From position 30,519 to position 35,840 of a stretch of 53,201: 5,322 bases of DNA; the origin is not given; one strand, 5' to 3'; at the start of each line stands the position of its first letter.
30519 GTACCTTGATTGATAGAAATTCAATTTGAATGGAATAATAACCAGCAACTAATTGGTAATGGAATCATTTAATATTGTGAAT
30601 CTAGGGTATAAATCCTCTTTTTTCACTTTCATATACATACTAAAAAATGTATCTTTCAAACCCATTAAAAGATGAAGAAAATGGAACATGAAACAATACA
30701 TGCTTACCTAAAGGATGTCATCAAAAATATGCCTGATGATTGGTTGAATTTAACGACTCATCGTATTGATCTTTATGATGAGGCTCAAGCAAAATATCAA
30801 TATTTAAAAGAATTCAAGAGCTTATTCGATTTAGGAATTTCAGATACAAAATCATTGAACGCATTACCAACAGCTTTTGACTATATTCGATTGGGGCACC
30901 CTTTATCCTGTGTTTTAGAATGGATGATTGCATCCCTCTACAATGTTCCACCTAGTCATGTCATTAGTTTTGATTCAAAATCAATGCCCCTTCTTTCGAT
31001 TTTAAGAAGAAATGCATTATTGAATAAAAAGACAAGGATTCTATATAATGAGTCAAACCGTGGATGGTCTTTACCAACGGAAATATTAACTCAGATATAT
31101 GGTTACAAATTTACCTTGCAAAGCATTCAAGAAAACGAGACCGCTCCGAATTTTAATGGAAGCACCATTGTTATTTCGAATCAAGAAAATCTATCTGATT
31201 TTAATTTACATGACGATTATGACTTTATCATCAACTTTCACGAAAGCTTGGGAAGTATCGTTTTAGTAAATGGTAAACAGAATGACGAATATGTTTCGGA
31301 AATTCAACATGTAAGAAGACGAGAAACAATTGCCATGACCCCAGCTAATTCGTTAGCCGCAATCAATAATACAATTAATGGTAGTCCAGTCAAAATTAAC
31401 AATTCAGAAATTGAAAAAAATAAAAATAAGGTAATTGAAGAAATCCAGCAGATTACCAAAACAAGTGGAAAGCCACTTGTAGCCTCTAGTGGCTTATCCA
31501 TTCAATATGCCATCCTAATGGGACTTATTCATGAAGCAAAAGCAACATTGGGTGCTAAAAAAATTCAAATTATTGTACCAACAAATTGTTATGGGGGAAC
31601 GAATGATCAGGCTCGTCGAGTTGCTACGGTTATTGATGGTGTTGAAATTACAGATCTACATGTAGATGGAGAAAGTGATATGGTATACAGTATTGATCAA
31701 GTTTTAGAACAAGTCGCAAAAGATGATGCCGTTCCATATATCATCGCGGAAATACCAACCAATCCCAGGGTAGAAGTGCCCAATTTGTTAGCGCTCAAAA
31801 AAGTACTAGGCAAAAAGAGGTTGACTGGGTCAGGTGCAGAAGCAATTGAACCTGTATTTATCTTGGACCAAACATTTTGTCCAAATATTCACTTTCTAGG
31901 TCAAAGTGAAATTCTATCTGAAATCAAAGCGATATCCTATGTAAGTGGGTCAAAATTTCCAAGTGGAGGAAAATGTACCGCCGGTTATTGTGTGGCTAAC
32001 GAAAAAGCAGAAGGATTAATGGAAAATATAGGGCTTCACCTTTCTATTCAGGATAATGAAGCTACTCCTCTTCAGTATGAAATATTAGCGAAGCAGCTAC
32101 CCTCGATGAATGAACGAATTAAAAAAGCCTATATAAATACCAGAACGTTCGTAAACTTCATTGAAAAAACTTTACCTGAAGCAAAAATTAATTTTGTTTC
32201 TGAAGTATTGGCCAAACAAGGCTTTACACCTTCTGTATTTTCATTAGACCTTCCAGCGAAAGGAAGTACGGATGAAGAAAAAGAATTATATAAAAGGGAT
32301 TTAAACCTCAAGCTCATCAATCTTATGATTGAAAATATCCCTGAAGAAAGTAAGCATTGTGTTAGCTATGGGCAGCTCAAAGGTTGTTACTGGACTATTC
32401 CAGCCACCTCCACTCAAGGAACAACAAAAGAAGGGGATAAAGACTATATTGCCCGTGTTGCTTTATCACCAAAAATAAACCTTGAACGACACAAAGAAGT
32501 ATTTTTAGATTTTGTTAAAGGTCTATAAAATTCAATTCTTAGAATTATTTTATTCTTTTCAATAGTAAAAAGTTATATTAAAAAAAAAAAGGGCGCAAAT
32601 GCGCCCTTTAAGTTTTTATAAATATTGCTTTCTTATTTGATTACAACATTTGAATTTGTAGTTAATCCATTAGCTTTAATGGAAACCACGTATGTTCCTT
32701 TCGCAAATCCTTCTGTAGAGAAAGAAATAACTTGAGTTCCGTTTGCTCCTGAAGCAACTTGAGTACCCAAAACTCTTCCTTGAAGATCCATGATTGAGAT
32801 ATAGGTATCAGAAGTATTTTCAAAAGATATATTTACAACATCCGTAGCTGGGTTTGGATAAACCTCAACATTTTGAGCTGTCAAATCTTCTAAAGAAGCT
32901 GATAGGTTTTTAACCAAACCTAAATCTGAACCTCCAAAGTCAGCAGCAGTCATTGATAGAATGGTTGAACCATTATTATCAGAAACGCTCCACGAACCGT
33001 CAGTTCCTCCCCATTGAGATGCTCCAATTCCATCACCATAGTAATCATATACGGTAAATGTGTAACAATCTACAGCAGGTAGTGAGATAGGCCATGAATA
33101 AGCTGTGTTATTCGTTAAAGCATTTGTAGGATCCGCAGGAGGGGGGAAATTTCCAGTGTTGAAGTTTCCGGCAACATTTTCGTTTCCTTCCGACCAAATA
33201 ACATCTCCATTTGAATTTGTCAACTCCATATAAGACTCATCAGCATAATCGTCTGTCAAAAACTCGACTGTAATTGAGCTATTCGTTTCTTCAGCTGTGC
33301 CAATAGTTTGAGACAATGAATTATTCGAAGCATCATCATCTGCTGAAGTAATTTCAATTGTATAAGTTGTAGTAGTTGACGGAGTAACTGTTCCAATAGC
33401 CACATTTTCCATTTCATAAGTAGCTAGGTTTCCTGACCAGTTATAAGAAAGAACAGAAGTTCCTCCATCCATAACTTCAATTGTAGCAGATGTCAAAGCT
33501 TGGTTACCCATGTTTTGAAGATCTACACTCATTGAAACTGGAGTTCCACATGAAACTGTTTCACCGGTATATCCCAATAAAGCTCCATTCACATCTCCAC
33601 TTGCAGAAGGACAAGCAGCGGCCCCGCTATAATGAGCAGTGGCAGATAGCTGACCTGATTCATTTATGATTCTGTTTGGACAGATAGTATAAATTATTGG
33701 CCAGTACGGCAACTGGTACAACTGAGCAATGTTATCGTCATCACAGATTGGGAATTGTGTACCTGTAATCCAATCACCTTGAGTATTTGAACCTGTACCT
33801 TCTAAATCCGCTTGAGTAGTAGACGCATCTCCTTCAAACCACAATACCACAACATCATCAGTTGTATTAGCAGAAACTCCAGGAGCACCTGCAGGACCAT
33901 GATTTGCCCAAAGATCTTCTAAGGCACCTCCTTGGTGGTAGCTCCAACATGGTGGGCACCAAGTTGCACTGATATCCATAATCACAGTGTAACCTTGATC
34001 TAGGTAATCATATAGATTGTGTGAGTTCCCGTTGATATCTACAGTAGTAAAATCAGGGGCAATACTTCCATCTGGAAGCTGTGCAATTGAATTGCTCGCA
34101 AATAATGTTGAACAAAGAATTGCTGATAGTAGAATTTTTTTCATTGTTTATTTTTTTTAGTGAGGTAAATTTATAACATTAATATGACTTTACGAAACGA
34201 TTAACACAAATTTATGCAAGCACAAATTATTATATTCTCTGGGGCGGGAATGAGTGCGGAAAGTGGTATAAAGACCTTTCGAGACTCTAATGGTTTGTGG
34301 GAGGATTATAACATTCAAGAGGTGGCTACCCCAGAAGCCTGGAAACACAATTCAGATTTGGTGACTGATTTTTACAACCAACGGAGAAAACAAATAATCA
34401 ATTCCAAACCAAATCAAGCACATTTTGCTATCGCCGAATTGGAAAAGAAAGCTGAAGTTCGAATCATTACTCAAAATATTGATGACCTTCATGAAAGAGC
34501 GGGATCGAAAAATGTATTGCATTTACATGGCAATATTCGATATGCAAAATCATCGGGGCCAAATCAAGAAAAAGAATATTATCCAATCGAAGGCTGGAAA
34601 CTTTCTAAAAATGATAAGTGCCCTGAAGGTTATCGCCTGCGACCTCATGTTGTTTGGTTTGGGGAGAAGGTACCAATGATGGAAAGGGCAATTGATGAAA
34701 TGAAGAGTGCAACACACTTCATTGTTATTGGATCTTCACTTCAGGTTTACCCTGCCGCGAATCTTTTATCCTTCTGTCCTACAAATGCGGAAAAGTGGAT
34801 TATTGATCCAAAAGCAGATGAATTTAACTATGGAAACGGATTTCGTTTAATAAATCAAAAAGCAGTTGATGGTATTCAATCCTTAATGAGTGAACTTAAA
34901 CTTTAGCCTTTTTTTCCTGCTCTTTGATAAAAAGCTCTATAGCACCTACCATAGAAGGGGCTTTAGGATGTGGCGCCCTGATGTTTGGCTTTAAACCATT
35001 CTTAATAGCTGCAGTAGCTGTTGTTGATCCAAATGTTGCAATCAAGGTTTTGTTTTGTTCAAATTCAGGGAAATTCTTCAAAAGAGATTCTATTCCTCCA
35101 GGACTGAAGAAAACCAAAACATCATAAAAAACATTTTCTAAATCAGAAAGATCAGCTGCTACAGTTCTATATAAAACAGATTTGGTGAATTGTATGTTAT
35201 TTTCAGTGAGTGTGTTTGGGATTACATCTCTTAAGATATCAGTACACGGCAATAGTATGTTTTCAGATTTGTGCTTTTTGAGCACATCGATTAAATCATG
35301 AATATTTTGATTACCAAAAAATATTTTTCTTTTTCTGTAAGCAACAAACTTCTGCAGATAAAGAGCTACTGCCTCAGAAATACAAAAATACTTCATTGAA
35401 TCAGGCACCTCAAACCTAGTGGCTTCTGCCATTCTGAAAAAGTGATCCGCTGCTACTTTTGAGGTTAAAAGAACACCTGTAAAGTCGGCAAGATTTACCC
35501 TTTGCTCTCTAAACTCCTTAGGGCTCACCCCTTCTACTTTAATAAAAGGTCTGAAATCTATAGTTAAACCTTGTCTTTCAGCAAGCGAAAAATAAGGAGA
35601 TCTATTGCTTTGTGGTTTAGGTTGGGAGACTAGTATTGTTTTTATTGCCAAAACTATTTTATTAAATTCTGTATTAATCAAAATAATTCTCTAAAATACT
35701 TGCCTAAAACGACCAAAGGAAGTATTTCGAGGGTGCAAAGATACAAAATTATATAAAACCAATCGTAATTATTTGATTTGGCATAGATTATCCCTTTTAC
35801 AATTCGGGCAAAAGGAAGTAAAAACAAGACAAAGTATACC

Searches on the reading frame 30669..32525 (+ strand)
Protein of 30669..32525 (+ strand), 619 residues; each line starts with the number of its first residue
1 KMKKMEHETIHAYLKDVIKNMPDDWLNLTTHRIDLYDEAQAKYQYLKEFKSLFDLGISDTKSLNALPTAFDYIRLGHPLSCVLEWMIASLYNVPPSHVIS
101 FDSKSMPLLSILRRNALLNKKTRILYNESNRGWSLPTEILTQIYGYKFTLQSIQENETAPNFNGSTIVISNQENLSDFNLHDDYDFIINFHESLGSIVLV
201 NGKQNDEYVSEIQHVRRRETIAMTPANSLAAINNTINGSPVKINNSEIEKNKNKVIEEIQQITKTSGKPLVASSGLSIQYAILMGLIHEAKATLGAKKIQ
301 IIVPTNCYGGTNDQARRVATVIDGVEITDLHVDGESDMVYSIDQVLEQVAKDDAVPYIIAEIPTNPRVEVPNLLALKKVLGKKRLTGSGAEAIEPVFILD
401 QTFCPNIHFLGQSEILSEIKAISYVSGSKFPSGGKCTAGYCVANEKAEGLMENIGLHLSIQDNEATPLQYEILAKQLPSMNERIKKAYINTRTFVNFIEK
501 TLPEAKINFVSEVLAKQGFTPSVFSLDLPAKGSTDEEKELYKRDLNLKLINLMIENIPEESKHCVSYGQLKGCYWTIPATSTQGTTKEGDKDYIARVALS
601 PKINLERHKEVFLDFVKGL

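Call 55: search_protein_families(library=pfam, proteins=[window:30669-32525:+], max_evalue=0.0001)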
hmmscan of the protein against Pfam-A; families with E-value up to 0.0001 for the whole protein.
window:30669-32525:+ (619 aa): 1 family
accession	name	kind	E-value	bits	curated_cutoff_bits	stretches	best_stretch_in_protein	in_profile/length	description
PF01053.26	Cys_Met_Meta_PP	-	8.7e-07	28.3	27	1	257-501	59-269/381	Cys/Met metabolism PLP-dependent enzyme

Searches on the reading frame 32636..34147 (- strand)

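Call 55: search_protein_families(library=pfam, proteins=[window:32636-34147:-], max_evalue=0.0001)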
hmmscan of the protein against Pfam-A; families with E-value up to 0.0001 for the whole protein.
window:32636-34147:- (504 aa): 3 families
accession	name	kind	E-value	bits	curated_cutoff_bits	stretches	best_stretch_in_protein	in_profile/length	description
PF18962.6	Por_Secre_tail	-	2.7e-13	50.4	27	1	429-503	1-75/75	Secretion system C-terminal sorting domain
PF00578.27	AhpC-TSA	-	2.3e-06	28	26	1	27-97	2-71/124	AhpC/TSA family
PF11589.14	DUF3244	-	5.6e-05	23.5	25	0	435-493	28-86/96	Domain of unknown function (DUF3244)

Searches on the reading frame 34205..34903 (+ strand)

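Call 55: search_protein_families(library=pfam, proteins=[window:34205-34903:+], max_evalue=0.0001)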
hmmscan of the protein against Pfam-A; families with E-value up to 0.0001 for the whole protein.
window:34205-34903:+ (233 aa): 1 family
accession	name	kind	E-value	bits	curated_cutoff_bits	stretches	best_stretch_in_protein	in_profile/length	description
PF02146.23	SIR2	-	3.1e-45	154.8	24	1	13-183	1-180/180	Sir2 family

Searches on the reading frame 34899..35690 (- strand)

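Call 55: search_protein_families(library=pfam, proteins=[window:34899-35690:-], max_evalue=0.0001)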
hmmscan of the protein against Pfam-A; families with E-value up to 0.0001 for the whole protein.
window:34899-35690:- (264 aa): 1 family
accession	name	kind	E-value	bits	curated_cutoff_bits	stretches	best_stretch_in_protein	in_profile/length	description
PF02602.20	HEM4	-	3.8e-34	118.3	27.5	1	36-248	6-230/231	Uroporphyrinogen-III synthase HemD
